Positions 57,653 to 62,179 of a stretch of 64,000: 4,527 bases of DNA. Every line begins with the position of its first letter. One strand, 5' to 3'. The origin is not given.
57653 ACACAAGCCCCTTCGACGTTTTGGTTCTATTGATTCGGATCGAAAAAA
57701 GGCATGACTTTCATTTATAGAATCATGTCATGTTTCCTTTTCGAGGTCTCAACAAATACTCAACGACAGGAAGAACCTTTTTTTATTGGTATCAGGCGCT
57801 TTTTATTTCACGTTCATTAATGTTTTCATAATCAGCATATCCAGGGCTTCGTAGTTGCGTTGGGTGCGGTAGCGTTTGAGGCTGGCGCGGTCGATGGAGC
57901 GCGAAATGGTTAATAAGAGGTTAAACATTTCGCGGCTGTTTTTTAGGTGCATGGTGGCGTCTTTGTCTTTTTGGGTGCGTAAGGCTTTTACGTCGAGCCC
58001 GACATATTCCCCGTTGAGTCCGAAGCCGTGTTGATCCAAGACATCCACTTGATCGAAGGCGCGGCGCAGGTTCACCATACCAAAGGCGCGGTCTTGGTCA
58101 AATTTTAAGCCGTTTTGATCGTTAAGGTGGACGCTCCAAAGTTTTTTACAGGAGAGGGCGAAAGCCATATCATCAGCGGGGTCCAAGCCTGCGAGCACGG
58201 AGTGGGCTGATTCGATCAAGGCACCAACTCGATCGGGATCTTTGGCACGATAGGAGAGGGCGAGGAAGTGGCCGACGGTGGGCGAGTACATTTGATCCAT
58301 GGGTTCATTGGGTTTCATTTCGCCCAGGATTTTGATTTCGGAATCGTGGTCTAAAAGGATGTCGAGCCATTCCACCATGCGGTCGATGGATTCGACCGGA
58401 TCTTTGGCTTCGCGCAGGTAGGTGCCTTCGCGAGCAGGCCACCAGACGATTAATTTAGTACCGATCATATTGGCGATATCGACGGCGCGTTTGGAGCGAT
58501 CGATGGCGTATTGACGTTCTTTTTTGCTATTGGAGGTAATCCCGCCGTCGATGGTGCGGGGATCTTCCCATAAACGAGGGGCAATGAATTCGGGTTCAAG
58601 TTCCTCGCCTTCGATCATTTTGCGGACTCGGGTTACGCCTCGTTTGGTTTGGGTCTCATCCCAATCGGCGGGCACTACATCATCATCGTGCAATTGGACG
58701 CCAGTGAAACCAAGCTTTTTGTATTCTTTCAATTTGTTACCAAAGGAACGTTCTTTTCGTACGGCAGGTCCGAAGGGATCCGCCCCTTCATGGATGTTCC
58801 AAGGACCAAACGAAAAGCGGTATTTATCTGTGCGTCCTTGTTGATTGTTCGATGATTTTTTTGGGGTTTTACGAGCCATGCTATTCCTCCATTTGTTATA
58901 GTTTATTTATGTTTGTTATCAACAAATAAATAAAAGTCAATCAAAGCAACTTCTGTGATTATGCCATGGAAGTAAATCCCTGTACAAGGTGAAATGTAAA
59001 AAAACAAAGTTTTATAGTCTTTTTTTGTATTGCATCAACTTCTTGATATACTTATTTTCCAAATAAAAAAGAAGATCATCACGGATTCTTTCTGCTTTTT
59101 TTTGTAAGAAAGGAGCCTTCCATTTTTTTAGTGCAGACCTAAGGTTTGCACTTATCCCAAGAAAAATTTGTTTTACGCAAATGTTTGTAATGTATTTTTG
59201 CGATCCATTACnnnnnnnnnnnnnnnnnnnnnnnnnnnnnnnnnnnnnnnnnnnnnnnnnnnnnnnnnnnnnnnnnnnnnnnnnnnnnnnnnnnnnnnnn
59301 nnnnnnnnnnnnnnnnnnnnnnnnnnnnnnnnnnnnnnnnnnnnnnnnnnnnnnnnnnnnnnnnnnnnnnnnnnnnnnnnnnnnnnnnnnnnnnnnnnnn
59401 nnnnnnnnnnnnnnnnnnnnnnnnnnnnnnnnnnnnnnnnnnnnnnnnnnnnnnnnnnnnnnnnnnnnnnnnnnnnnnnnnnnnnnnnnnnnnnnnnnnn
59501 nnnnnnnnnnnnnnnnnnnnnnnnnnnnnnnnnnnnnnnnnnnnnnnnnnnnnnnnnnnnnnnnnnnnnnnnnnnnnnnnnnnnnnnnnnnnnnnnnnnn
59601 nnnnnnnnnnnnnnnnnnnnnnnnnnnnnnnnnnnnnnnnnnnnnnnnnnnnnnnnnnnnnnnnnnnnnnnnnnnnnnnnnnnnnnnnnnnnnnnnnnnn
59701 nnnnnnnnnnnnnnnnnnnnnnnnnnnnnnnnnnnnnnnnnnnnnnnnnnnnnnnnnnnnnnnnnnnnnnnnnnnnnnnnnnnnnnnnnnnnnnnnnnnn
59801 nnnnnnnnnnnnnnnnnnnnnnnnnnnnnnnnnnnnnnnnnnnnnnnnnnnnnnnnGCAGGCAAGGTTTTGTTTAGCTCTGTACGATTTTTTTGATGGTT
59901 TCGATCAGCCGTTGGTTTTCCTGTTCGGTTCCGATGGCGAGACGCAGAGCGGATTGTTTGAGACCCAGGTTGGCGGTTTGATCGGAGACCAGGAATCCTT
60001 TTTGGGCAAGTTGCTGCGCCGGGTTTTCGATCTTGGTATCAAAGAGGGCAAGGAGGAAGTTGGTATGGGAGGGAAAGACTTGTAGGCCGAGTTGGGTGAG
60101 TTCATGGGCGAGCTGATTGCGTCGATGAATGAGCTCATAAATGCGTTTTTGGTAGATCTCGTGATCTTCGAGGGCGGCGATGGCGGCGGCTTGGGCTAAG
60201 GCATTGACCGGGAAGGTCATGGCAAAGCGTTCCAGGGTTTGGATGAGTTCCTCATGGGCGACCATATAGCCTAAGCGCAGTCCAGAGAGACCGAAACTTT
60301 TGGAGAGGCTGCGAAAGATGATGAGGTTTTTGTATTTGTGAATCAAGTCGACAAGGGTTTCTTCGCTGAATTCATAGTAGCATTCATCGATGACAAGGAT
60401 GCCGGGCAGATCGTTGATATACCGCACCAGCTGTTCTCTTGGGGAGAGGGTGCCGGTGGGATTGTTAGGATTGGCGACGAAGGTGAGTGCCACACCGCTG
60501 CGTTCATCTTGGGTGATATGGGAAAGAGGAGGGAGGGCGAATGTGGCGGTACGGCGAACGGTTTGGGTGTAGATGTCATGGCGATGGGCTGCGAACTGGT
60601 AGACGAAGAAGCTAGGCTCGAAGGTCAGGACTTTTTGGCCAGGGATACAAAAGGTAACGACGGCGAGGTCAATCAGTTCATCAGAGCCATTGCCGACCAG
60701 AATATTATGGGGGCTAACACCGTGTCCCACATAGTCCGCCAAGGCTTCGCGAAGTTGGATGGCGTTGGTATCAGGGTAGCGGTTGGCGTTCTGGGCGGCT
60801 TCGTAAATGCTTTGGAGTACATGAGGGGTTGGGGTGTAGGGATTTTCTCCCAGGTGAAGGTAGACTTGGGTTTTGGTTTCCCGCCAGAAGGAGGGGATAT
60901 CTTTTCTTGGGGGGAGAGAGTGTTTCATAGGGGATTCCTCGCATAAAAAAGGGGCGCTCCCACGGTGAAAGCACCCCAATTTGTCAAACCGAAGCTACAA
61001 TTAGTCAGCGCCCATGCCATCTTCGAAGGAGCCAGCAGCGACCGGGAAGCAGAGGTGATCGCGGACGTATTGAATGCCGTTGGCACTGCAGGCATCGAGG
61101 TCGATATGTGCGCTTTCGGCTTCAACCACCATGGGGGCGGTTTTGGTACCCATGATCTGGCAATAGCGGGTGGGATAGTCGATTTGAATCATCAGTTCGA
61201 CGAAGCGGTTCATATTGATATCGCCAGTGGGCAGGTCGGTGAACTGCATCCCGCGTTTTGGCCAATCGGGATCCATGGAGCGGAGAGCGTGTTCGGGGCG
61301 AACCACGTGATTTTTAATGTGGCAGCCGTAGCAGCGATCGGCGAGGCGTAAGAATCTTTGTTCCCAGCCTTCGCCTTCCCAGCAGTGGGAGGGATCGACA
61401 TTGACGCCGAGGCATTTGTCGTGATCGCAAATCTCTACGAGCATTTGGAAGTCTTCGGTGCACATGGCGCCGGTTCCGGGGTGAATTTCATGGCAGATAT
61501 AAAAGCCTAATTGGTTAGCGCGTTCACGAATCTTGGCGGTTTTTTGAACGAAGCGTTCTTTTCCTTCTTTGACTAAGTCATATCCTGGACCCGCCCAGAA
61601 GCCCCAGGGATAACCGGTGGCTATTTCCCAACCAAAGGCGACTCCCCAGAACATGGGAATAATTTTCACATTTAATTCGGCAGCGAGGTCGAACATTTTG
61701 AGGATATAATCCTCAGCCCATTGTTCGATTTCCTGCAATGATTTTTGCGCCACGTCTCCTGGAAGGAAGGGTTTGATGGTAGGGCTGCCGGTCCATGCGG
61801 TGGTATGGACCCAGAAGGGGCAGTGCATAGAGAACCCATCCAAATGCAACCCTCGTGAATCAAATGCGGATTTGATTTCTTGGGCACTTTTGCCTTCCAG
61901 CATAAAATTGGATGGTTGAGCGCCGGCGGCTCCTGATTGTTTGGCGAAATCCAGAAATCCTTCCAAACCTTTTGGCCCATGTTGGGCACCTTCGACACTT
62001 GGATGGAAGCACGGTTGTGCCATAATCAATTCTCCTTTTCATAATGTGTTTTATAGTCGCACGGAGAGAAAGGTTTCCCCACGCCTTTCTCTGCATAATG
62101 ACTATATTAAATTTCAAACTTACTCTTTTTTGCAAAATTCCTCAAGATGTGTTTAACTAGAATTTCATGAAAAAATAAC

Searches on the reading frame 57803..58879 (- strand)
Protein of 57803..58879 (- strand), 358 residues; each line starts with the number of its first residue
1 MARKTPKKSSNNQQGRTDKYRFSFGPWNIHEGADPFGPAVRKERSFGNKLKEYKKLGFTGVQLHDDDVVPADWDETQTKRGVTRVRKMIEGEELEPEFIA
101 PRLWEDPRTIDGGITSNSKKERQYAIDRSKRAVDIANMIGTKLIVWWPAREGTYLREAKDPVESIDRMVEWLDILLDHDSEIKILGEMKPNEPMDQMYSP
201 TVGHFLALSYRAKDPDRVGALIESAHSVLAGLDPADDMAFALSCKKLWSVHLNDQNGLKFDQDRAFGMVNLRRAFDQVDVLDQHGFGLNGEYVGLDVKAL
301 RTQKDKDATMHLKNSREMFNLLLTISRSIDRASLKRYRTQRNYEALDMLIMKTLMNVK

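Call 40: search_protein_families(library=pfam, proteins=[window:57803-58879:-], max_evalue=0.00001)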
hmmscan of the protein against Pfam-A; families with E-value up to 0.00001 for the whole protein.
window:57803-58879:- (358 aa): 1 family
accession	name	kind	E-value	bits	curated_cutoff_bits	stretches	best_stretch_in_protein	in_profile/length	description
PF01261.30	AP_endonuc_2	-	8.3e-18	65.4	31.1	1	51-278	2-216/249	Xylose isomerase-like TIM barrel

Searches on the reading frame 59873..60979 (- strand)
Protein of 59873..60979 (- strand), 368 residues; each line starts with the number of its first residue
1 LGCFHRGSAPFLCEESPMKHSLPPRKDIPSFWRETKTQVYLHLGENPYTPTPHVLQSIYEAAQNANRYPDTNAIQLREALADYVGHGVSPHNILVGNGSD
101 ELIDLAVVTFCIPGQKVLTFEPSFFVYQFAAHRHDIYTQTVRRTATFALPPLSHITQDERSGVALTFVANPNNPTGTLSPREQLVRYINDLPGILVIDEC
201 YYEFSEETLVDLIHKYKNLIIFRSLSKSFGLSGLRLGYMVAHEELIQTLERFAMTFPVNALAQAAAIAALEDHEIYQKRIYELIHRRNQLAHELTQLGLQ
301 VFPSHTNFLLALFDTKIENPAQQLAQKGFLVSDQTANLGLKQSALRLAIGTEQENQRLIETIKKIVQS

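Call 28: search_protein_families(library=pfam, proteins=[window:59873-60979:-], max_evalue=0.001)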
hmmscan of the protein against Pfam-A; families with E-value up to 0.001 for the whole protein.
window:59873-60979:- (368 aa): 2 families
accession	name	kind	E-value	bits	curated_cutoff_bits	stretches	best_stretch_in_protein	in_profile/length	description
PF00155.27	Aminotran_1_2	-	9.6e-52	176.8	19.7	1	38-362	3-361/361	Aminotransferase class I and II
PF04864.19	Alliinase_C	-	8.3e-06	25.4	22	1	83-250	58-218/363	Allinase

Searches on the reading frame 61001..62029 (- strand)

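Call 28: search_protein_families(library=pfam, proteins=[window:61001-62029:-], max_evalue=0.001)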
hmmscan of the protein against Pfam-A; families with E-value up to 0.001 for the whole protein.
window:61001-62029:- (342 aa): 1 family
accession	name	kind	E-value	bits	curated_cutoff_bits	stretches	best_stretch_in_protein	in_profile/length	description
PF01261.30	AP_endonuc_2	-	6.2e-18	65.8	31.1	1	27-287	2-223/249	Xylose isomerase-like TIM barrel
